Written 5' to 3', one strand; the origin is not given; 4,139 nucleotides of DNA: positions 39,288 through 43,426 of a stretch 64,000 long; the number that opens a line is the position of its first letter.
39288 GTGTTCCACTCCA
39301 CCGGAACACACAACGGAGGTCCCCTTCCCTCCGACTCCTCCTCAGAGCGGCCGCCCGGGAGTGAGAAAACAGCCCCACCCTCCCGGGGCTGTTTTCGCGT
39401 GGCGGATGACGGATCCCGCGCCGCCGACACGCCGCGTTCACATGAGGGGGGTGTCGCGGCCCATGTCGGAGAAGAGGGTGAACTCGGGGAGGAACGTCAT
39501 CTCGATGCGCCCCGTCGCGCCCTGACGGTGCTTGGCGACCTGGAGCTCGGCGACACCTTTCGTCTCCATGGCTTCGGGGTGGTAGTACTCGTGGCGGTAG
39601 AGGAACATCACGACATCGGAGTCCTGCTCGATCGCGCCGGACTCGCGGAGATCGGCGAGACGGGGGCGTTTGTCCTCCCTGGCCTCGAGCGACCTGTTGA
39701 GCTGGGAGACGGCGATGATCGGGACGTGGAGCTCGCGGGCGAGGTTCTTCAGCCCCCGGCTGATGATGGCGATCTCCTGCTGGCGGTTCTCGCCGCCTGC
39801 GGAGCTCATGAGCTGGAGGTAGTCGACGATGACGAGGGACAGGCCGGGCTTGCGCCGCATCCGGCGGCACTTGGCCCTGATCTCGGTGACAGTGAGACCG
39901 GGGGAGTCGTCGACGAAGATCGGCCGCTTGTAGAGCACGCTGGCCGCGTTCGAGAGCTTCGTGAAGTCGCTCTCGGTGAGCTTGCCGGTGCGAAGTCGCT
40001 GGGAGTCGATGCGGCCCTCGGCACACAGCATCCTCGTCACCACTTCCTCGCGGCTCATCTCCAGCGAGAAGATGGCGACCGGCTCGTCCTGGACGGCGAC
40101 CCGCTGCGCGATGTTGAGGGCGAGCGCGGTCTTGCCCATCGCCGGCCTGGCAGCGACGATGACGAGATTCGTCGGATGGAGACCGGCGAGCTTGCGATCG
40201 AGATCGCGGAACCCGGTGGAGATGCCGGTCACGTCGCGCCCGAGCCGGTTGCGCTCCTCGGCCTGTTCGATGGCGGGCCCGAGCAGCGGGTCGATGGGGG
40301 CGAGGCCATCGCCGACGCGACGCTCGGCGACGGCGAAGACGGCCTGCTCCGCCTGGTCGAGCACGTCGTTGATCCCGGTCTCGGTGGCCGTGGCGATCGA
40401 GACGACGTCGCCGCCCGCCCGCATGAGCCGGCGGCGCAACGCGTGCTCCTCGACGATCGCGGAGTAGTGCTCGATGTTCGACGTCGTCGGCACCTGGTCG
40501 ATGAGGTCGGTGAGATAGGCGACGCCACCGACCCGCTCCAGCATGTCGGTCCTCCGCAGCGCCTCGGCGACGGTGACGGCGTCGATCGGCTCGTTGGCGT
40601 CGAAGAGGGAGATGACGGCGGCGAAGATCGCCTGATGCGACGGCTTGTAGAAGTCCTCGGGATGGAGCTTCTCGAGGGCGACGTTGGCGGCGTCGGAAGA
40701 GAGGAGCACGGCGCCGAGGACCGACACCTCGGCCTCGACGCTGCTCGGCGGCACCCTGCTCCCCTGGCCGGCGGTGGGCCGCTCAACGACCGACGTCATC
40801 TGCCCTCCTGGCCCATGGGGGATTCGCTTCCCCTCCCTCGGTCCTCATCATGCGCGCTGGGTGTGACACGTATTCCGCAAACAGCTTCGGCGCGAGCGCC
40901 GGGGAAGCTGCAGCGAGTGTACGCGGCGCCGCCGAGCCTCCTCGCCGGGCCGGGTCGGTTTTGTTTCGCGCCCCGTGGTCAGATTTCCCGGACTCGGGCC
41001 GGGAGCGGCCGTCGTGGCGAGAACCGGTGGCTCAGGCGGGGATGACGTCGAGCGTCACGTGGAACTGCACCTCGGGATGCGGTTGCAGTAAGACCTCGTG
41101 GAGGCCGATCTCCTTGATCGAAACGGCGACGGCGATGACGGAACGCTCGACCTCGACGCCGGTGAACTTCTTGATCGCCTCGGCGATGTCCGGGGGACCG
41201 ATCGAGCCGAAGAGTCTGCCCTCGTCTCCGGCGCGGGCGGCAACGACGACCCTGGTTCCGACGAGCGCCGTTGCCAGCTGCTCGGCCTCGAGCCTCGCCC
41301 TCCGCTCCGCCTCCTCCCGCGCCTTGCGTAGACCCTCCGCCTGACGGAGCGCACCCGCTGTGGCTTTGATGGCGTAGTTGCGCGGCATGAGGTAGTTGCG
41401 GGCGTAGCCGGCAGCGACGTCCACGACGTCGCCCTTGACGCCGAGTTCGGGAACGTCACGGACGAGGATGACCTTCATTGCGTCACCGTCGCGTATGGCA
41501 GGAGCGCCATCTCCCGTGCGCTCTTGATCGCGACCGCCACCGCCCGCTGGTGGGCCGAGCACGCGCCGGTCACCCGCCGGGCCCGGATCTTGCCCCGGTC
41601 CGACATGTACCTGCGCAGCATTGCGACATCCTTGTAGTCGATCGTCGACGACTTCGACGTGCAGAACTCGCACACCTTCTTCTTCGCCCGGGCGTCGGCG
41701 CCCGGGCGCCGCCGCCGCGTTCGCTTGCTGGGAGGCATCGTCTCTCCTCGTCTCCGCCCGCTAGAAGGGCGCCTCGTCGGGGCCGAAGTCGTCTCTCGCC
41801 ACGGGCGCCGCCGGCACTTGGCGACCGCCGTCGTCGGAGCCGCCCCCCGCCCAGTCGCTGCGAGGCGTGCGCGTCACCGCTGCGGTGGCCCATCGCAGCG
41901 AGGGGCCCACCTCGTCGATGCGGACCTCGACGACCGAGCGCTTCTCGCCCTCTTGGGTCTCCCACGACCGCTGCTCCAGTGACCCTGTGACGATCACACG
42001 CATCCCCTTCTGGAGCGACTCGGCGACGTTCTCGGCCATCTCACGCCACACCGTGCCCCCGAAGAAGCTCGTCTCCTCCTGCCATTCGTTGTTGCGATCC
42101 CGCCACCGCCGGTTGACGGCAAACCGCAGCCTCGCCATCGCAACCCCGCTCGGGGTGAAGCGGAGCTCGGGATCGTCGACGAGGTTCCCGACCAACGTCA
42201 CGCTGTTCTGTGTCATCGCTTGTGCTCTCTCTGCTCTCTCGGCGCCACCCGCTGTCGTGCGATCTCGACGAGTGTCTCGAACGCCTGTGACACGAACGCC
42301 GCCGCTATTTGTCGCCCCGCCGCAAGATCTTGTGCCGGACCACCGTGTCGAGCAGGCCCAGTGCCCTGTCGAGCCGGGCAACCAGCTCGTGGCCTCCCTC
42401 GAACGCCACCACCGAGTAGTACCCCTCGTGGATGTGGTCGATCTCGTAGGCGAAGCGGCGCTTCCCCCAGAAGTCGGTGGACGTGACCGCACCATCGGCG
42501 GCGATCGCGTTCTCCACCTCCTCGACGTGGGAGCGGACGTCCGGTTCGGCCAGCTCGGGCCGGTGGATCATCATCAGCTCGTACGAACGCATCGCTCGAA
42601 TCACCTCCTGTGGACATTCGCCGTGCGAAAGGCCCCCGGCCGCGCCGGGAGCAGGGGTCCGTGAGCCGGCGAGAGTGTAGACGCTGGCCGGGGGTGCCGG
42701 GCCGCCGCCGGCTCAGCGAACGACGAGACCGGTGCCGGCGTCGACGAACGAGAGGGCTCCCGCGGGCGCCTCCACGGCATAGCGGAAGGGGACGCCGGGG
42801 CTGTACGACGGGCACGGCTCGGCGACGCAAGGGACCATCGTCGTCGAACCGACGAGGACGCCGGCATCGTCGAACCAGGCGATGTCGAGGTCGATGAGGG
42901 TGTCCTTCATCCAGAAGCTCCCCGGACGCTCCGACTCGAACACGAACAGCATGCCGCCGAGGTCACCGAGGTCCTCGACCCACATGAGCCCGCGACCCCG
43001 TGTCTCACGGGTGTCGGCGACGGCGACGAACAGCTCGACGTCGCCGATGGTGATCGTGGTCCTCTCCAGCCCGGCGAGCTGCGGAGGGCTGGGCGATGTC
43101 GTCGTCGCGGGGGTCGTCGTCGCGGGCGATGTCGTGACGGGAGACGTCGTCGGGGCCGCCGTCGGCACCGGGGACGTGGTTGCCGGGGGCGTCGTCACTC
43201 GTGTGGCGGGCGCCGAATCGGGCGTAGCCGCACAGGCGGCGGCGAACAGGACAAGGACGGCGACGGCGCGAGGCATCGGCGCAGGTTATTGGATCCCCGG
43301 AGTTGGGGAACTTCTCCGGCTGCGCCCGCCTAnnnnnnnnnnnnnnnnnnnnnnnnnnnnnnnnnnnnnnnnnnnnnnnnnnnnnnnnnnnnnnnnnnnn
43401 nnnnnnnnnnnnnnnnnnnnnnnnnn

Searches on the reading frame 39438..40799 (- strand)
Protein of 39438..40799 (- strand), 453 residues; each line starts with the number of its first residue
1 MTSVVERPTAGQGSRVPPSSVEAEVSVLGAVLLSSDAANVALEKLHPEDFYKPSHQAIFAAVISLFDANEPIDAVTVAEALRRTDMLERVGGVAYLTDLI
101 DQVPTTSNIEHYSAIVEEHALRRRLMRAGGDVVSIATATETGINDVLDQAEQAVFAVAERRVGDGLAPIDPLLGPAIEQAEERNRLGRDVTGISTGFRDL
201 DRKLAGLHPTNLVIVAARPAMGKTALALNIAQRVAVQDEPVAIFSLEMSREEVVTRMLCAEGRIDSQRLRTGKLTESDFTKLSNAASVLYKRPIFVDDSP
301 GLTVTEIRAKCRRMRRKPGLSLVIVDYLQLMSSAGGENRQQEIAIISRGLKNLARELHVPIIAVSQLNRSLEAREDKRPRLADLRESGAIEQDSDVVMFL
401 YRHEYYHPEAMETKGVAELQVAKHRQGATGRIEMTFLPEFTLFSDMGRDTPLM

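Call 91: list_cluster_members(proteins=[window:39438-40799:-, window:38533-39201:+, window:29803-31086:+, window:28522-29712:+, window:37406-38536:+])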
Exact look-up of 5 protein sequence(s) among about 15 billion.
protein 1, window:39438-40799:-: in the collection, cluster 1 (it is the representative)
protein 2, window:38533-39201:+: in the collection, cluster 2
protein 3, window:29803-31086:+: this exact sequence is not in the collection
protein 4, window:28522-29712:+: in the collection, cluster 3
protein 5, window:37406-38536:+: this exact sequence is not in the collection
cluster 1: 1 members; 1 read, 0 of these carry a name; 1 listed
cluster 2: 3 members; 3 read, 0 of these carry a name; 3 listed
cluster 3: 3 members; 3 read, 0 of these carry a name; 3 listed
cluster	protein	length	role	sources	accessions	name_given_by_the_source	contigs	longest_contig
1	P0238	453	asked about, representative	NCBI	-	-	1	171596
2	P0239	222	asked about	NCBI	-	-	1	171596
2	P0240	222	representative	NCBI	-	-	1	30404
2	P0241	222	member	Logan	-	-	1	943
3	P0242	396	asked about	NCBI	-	-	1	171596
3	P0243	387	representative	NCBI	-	-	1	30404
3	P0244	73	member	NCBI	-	-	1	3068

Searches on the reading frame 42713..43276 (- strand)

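Call 120: search_protein_families(library=pfam, proteins=[window:42713-43276:-], max_evalue=0.001)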
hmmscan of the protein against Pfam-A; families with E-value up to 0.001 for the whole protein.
window:42713-43276:- (187 aa): 1 family
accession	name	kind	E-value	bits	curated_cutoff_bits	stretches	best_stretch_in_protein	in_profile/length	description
PF02643.20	DUF192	-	1.8e-21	76.5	27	1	84-181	3-89/96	Uncharacterized ACR, COG1430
